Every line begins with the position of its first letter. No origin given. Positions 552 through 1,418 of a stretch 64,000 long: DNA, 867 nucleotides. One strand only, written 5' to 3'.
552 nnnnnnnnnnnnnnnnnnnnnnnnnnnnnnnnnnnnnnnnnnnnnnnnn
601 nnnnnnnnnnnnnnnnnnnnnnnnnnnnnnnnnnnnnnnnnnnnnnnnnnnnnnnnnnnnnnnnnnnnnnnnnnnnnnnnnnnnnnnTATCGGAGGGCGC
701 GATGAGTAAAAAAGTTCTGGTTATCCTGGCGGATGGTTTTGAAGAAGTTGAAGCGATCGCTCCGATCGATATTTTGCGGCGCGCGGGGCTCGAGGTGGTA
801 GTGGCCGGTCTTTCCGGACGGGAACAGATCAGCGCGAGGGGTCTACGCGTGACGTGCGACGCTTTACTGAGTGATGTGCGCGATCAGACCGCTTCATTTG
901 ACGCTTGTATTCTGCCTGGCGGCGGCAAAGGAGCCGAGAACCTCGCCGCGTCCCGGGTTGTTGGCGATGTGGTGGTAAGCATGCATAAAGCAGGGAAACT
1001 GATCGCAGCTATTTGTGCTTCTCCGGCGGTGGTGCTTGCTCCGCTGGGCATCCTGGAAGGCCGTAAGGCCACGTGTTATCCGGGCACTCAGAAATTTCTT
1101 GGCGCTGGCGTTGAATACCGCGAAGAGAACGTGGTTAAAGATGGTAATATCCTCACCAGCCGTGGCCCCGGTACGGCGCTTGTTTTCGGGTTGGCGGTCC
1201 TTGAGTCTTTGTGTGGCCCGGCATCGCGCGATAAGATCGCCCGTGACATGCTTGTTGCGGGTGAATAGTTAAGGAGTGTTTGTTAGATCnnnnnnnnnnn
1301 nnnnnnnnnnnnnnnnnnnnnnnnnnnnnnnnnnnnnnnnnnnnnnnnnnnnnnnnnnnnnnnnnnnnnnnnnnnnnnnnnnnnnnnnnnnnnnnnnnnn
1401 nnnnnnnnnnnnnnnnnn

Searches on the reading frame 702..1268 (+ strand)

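Call 64: search_protein_families(library=pfam, proteins=[window:702-1268:+], max_evalue=0.001)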
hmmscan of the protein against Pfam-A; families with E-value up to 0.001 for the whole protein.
window:702-1268:+ (188 aa): 1 family
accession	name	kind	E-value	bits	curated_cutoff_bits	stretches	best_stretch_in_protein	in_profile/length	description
PF01965.30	DJ-1_PfpI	-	1.7e-49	168.3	26.6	1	3-168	1-164/165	DJ-1/PfpI family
